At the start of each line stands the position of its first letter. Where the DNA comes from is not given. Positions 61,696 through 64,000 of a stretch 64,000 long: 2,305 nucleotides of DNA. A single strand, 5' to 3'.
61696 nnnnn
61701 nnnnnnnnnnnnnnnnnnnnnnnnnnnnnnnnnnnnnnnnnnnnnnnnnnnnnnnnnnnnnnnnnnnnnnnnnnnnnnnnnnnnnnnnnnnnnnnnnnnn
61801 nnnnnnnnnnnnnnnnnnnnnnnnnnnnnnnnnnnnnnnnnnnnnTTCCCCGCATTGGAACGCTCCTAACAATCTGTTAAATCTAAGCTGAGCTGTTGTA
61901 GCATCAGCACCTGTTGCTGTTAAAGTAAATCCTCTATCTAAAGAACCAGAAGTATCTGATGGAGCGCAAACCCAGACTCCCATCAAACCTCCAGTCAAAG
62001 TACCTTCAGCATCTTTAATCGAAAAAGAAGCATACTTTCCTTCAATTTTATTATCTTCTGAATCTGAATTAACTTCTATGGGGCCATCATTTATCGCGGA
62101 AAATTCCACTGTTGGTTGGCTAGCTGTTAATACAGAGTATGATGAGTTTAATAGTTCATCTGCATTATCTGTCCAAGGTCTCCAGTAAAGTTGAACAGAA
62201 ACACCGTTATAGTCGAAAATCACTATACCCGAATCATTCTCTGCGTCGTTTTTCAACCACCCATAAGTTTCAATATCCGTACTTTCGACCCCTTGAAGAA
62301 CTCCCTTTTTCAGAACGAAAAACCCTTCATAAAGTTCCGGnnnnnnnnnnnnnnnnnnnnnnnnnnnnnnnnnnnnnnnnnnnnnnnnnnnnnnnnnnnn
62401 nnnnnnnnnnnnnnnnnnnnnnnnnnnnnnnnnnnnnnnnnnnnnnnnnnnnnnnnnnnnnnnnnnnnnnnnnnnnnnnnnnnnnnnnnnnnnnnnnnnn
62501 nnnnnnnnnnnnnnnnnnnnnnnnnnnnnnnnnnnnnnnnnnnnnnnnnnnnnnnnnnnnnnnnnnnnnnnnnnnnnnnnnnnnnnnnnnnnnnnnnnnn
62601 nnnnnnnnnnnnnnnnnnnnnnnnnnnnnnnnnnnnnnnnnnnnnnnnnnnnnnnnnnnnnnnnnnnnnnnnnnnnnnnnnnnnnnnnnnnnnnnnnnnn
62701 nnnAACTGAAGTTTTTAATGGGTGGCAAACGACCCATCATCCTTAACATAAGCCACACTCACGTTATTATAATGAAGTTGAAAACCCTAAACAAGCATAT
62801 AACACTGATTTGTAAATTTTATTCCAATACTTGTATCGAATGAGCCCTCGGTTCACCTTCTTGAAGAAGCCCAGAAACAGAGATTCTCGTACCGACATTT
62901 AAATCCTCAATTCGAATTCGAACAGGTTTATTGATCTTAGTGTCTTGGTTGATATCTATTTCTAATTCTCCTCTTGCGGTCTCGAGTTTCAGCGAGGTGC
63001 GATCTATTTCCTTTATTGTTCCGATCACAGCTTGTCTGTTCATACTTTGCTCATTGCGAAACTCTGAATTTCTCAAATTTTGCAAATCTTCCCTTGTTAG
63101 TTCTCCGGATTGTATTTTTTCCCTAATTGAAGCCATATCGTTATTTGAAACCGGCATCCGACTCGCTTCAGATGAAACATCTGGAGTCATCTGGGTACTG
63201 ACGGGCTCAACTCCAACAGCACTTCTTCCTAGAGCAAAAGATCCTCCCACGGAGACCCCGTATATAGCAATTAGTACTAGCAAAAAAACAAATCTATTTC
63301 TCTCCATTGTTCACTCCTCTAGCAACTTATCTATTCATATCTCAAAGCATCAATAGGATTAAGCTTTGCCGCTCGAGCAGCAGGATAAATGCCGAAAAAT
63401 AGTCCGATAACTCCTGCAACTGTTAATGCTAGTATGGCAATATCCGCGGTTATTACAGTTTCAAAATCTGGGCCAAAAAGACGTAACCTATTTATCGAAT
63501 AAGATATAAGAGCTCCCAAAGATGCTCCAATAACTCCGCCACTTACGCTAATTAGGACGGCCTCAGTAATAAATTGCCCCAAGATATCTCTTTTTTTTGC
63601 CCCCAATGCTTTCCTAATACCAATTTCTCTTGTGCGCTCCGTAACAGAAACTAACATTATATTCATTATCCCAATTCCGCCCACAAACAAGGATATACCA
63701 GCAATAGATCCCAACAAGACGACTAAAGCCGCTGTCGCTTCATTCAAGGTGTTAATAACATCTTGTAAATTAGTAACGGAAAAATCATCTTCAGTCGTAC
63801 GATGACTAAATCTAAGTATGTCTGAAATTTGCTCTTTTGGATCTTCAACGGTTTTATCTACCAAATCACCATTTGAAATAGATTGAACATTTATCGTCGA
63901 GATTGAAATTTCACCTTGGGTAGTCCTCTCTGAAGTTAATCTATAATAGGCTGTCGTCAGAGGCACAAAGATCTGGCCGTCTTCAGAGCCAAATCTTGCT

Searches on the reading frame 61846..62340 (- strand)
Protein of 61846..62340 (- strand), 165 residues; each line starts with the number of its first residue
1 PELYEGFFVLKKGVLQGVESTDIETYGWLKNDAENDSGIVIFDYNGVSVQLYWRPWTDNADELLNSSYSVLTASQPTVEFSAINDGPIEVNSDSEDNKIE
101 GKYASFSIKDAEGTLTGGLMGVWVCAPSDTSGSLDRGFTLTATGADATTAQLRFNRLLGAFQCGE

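Call 55: find_homologous_proteins(query=window:61846-62340:-, max_evalue=0.001)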
Query seq(165 aa) (165 aa): 8 proteins with E <= 0.001 among 84 candidates.
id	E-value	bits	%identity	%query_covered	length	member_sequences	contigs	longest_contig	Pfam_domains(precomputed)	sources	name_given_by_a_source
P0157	2.6e-104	364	99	100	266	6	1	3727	-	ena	-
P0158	9.1e-102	356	98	100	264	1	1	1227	-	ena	-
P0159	3.1e-86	305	83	99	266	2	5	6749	-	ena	-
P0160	2.1e-85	303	82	99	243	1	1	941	-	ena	-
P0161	2.7e-85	302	82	99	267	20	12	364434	-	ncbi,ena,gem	-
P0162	1.7e-84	300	82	99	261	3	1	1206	-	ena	-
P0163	4.0e-83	295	79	99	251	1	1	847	-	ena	-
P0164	7.6e-65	236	78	83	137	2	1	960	-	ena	-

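Call 56: find_encoding_contigs(protein=P0161, flank=10000, max_places=6)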
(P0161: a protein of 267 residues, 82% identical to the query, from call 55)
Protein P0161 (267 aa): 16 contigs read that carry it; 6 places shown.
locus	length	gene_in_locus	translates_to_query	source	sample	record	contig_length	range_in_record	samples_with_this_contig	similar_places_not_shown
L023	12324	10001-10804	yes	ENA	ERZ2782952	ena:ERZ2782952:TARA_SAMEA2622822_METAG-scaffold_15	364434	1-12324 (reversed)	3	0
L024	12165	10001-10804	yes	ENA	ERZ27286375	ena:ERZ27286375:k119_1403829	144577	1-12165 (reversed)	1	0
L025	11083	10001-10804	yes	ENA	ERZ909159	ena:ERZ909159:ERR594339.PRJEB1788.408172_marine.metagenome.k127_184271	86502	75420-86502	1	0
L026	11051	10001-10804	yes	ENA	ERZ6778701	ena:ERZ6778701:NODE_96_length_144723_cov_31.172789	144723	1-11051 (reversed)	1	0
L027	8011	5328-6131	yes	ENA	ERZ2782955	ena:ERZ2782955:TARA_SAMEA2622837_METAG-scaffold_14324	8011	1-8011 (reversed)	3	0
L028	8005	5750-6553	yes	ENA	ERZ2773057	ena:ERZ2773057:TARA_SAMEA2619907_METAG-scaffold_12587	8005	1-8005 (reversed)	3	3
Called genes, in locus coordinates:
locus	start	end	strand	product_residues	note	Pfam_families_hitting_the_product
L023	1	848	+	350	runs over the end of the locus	PF02547:Queuosine_synth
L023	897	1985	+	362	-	PF04389:Peptidase_M28 (weak), PF05343:Peptidase_M42 (faint), PF01546:Peptidase_M20, PF07687:M20_dimer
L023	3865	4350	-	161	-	-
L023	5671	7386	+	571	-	PF25990:Beta-barrel_YknX, PF25967:RND-MFP_C (weak)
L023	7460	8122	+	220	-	PF00005:ABC_tran, PF02463:SMC_N (weak), PF13304:AAA_21 (faint)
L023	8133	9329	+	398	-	PF12704:MacB_PCD, PF02687:FtsX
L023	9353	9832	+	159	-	-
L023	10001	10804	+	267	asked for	-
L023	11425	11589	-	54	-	-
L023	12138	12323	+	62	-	?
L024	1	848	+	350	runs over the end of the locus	PF02547:Queuosine_synth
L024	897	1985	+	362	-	PF04389:Peptidase_M28 (weak), PF05343:Peptidase_M42 (faint), PF01546:Peptidase_M20, PF07687:M20_dimer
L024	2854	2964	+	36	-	-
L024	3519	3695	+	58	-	-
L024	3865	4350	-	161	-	-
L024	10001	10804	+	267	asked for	-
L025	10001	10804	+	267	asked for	-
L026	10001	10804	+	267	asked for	-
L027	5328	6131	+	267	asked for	-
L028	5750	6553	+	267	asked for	-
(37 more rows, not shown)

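Call 60: find_homologous_proteins(query=A5, max_evalue=0.001)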
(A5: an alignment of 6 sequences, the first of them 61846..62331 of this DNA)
Query A5 (6 sequences) (162 aa, profile of the alignment): 63 proteins with E <= 0.001 among 8000 candidates.
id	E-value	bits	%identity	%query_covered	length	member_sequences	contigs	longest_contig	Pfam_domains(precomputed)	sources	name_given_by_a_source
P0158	4.8e-61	223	98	100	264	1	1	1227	-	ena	-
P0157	7.3e-61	222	99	100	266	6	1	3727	-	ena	-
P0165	1.3e-59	218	35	82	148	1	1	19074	-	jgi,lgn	jgi:hypothetical protein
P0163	2.8e-59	217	78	100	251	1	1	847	-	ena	-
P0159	3.3e-59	217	83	100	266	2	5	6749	-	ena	-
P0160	8.0e-59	215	82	100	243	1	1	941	-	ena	-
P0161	1.1e-58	215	82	100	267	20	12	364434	-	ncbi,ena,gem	-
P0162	6.0e-58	213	81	100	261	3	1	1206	-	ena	-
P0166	4.9e-53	197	31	81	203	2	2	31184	-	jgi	jgi:hypothetical protein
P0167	1.4e-52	195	35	78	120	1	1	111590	-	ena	-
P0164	1.9e-52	195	78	85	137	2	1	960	-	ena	-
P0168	2.7e-52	194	31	81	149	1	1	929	-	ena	-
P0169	4.4e-52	194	31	81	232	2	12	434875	-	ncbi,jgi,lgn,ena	jgi:hypothetical protein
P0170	2.4e-51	191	31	81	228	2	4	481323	-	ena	-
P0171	3.3e-50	188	32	81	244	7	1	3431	-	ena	-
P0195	1.2e-39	153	55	96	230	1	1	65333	-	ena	-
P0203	1.6e-37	146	42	88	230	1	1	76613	-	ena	-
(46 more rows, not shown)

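Call 61: find_encoding_contigs(protein=P0195, flank=10000, max_places=2)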
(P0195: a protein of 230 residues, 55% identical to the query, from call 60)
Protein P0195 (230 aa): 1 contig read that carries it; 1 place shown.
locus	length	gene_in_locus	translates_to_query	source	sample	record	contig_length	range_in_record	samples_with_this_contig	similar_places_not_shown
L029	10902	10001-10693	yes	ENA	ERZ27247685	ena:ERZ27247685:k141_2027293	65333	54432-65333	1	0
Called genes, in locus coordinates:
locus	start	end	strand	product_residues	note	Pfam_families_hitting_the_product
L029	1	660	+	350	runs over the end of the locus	PF02547:Queuosine_synth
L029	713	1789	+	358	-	PF04389:Peptidase_M28, PF05343:Peptidase_M42 (faint), PF01546:Peptidase_M20, PF07687:M20_dimer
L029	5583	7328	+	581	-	PF25984:BSH_YknX (faint), PF25990:Beta-barrel_YknX (weak), PF25967:RND-MFP_C (faint)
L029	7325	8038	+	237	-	PF00005:ABC_tran, PF13304:AAA_21 (faint)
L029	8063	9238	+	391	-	PF12704:MacB_PCD, PF02687:FtsX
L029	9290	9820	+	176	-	-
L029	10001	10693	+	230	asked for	-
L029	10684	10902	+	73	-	?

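Call 62: find_encoding_contigs(protein=P0203, flank=10000, max_places=2)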
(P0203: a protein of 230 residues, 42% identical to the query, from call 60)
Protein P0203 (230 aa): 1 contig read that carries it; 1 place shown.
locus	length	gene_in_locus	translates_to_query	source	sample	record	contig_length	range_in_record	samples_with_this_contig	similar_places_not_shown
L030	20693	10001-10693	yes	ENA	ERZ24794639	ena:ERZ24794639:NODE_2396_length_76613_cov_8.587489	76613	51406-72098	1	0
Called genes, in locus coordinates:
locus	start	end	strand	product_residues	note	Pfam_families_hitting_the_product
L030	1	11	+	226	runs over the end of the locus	PF03819:MazG, PF01503:PRA-PH (weak)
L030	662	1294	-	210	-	-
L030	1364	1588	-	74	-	-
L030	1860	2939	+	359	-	PF00296:Bac_luciferase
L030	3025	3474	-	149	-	-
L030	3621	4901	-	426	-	PF00296:Bac_luciferase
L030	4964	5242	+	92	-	-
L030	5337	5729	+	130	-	PF01850:PIN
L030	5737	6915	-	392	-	PF00557:Peptidase_M24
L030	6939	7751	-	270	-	PF00106:adh_short, PF13561:adh_short_C2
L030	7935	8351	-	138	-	PF07366:SnoaL, PF12680:SnoaL_2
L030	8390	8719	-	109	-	PF02515:CoA_transf_3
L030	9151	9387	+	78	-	-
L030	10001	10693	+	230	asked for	-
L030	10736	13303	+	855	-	-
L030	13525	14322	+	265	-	PF00106:adh_short, PF08659:KR (weak), PF13561:adh_short_C2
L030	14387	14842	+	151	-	PF12802:MarR_2, PF01047:MarR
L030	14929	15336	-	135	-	-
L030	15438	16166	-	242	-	PF01925:TauE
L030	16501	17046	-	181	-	-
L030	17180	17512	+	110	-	-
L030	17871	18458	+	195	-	-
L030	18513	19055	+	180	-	-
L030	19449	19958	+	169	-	-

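Call 63: find_encoding_contigs(protein=P0169, flank=10000, max_places=2)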
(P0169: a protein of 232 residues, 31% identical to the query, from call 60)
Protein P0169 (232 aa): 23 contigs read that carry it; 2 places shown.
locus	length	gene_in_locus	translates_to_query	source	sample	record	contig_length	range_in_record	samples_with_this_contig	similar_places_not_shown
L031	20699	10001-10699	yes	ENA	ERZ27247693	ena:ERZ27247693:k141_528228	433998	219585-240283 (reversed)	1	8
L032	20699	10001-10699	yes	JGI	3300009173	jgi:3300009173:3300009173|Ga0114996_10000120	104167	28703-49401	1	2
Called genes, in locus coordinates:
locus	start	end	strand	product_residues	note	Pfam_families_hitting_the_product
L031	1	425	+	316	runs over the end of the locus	PF02628:COX15-CtaA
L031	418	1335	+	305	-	PF01040:UbiA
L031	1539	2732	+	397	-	PF02790:COX2_TM, PF00116:COX2, PF00034:Cytochrom_C, PF13442:Cytochrome_CBB3 (faint)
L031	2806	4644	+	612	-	PF00115:COX1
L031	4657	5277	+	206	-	PF00510:COX3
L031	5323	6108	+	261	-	PF03626:COX4_pro, PF13473:Cupredoxin_1 (faint), PF00127:Copper-bind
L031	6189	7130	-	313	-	-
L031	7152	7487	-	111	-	PF06108:DUF952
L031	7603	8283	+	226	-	PF02230:Abhydrolase_2, PF00561:Abhydrolase_1 (faint), PF12146:Hydrolase_4 (faint)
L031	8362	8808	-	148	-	PF01243:PNPOx_N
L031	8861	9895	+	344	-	PF07143:AttH, PF17186:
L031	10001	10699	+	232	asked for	-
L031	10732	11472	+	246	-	-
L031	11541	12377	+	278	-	-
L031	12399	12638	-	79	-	-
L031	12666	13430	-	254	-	PF00106:adh_short, PF01370:Epimerase (weak), PF08659:KR, PF13561:adh_short_C2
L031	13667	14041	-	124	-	-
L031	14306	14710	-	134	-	-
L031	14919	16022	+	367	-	PF01571:GCV_T, PF08669:GCV_T_C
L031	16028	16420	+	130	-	PF01597:GCV_H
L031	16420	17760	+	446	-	PF02347:GDC-P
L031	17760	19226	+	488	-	PF02347:GDC-P (weak), PF21478:GcvP2_C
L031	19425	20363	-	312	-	PF03446:NAD_binding_2, PF14833:NAD_binding_11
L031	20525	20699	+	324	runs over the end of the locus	PF01575:MaoC_dehydratas (faint), PF13452:FAS1_DH_region (faint)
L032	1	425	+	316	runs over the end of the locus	PF02628:COX15-CtaA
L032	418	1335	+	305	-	PF01040:UbiA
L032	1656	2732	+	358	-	PF02790:COX2_TM, PF00116:COX2, PF00034:Cytochrom_C, PF13442:Cytochrome_CBB3 (faint)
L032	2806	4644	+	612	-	PF00115:COX1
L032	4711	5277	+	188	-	PF00510:COX3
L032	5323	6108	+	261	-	PF03626:COX4_pro, PF13473:Cupredoxin_1 (faint), PF00127:Copper-bind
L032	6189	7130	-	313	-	-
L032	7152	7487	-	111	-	PF06108:DUF952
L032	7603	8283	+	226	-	PF02230:Abhydrolase_2, PF00561:Abhydrolase_1 (faint), PF12146:Hydrolase_4 (faint)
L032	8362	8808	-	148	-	PF01243:PNPOx_N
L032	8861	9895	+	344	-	PF07143:AttH, PF17186:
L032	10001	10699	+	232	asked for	-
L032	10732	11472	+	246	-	-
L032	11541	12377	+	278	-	-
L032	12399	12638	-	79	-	-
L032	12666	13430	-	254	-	PF00106:adh_short, PF01370:Epimerase (weak), PF08659:KR, PF13561:adh_short_C2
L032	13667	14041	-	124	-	-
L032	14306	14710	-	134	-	-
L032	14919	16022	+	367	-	PF01571:GCV_T, PF08669:GCV_T_C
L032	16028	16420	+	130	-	PF01597:GCV_H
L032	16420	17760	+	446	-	PF02347:GDC-P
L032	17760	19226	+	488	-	PF02347:GDC-P (weak), PF21478:GcvP2_C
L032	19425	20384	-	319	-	PF03446:NAD_binding_2, PF14833:NAD_binding_11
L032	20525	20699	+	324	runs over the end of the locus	PF01575:MaoC_dehydratas (faint), PF13452:FAS1_DH_region (faint)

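Call 71: predict_structure(alignment_id=A6)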
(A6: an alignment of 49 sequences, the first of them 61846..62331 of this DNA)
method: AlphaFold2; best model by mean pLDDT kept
length: 162 residues; sequences in the alignment: 49
mean_pLDDT: 86.5   pTM: 0.84
mean pLDDT of the five models: 86.5, 84.5, 83.3, 83.3, 82.7
residues with pLDDT >= 90: 82; 70-90: 66; 50-70: 14; < 50: 0
segments of 3 or more residues with pLDDT < 50: none
pLDDT, mean of each block of 10 residues (from residue 1): 70 80 82 89 93 90 93 92 89 82 93 93 69 92 91 90 69
secondary structure, 60 per line:
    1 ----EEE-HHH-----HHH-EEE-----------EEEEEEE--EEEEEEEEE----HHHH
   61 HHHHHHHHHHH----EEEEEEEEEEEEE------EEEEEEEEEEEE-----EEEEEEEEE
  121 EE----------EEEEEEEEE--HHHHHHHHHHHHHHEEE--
elements in order: E5-7 E21-23 E35-41 E44-52 H57-71 E76-88 E95-106 E112-122 E133-141 H144-157 E158-160

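Call 73: fold_search(model_id=the predicted structure, library=pdb)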
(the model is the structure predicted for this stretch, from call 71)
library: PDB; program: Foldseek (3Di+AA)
matches with E <= 10: 1233; with E <= 0.001: 13
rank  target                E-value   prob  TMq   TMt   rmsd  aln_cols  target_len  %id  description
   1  9mvg_A                1.3e-05  1.00  0.60  0.68   3.2       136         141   12  Structure of SciW variant L66A bound to the Rhs1 transmembrane domain (released 2026-01-28)
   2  6xrr_B                3.0e-05  1.00  0.52  0.57   7.5       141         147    9  Structure of SciW bound to the Rhs1 Transmembrane Domain from Salmonella typhimurium (released 2020-12-30)
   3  6xrr_H                4.0e-05  1.00  0.62  0.71   2.9       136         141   12  Structure of SciW bound to the Rhs1 Transmembrane Domain from Salmonella typhimurium (released 2020-12-30)
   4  6xrb_B                4.0e-05  1.00  0.56  0.62   9.7       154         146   10  Crystal structure of SciW from Salmonella typhimurium (released 2020-12-30)
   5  6xrr_D                4.7e-05  1.00  0.62  0.68   3.0       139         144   13  Structure of SciW bound to the Rhs1 Transmembrane Domain from Salmonella typhimurium (released 2020-12-30)
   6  6xrr_A                5.0e-05  1.00  0.56  0.62   7.4       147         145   11  Structure of SciW bound to the Rhs1 Transmembrane Domain from Salmonella typhimurium (released 2020-12-30)
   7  6xrb_A                6.2e-05  1.00  0.52  0.56   7.4       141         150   10  Crystal structure of SciW from Salmonella typhimurium (released 2020-12-30)
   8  6xrr_I                7.7e-05  1.00  0.58  0.64   4.6       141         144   11  Structure of SciW bound to the Rhs1 Transmembrane Domain from Salmonella typhimurium (released 2020-12-30)
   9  3lyd_B                1.1e-04  1.00  0.48  0.49   6.1       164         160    9  Crystal structure of Putative uncharacterized protein from Jonesia denitrificans (released 2010-03-09)
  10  9mvg_D                1.2e-04  1.00  0.56  0.65   3.7       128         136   12  Structure of SciW variant L66A bound to the Rhs1 transmembrane domain (released 2026-01-28)
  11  9mvg_B                1.3e-04  1.00  0.51  0.57   9.0       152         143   12  Structure of SciW variant L66A bound to the Rhs1 transmembrane domain (released 2026-01-28)
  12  3lyd_A                2.0e-04  1.00  0.47  0.48   6.2       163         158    9  Crystal structure of Putative uncharacterized protein from Jonesia denitrificans (released 2010-03-09)
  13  5zx9                  5.5e-04  1.00  0.49  0.48   5.0       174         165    8  Crystal structure of apo form fibronectin-binding protein Apa from Mycobacterium tuberculosis (released 2019-05-29)
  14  6e5d                  1.6e-03  1.00  0.51  0.48   8.9       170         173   11  Crystal structure of LpqN involved in cell envelope biogenesis of Mycobacterium tuberculosis (released 2019-07-24)
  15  9mvg_E                2.5e-03  1.00  0.57  0.67   4.5       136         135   11  Structure of SciW variant L66A bound to the Rhs1 transmembrane domain (released 2026-01-28)
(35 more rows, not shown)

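Call 84: search_solved_structures(query=A6, max_evalue=1)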
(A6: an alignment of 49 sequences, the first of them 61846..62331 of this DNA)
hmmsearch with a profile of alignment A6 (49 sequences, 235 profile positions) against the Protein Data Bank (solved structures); distinct sequences matched with E-value up to 1: 3.
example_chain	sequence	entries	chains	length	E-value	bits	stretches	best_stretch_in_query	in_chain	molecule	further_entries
9uas_E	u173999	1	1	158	0.62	13.4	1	9-121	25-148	PsaE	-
9lti_T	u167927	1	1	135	0.65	13.3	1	5-50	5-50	Secreted protein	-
9vfj_E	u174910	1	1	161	0.66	13.3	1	9-121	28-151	Photosystem I reaction center subunit IV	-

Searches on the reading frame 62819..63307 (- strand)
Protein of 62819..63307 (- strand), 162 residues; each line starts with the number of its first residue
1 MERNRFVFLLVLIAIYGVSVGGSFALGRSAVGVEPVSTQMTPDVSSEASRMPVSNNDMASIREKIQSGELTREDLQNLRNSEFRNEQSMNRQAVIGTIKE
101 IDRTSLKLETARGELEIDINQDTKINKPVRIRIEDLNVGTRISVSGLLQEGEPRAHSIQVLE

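Call 11: search_protein_families(library=pfam, proteins=[window:62819-63307:-])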
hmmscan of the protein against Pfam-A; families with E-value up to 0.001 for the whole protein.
window:62819-63307:- (162 aa): 0 families

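Call 39: find_encoding_contigs(protein=window:62819-63307:-, flank=10000, max_places=8)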
Protein window:62819-63307:- (162 aa): 8 contigs read that carry it; 8 places shown.
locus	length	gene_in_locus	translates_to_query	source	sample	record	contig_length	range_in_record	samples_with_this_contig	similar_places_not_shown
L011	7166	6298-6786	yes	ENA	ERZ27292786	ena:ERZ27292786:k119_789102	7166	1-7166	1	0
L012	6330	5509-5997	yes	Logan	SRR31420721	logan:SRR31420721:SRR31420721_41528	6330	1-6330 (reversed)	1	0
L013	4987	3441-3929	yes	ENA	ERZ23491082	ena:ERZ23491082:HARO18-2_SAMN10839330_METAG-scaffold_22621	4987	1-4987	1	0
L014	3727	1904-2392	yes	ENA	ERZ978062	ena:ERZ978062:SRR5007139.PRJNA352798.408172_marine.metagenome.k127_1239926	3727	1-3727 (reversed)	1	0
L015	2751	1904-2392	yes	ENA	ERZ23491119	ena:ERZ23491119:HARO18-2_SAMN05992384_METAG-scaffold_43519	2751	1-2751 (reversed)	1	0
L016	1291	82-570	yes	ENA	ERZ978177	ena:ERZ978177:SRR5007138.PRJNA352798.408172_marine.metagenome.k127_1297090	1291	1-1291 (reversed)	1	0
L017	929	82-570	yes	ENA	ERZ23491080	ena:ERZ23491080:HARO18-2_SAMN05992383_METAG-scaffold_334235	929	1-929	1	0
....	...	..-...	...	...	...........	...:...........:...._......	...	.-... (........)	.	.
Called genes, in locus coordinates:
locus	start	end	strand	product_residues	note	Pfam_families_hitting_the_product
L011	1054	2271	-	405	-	-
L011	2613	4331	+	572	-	PF25990:Beta-barrel_YknX, PF25967:RND-MFP_C (faint)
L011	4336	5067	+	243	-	PF02463:SMC_N (weak), PF00005:ABC_tran, PF13304:AAA_21 (faint)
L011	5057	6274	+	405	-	PF12704:MacB_PCD, PF02687:FtsX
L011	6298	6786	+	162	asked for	-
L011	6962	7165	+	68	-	?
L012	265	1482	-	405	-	-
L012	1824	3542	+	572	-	PF25990:Beta-barrel_YknX, PF25967:RND-MFP_C (faint)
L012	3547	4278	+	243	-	PF02463:SMC_N (weak), PF00005:ABC_tran, PF13304:AAA_21 (faint)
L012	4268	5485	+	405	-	PF12704:MacB_PCD, PF02687:FtsX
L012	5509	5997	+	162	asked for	-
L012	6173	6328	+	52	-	?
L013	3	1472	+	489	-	?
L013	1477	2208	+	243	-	PF02463:SMC_N (weak), PF00005:ABC_tran, PF13304:AAA_21 (faint)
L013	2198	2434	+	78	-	-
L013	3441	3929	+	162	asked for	-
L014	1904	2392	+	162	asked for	-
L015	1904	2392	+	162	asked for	-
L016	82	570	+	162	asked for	-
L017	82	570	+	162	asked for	-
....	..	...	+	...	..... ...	-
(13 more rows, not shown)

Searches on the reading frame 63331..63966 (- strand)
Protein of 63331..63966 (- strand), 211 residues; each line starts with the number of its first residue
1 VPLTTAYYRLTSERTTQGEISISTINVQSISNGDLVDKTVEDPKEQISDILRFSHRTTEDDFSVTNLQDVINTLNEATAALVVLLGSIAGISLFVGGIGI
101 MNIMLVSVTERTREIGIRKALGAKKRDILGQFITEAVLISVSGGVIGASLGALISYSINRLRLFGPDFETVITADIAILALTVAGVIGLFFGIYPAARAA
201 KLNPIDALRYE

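Call 11: search_protein_families(library=pfam, proteins=[window:63331-63966:-])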
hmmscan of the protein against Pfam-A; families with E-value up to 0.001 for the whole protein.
window:63331-63966:- (211 aa): 1 family
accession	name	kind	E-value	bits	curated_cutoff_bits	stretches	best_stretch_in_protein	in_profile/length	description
PF02687.27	FtsX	-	8.8e-25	87.5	25.5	1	87-204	2-120/120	FtsX-like permease C-terminal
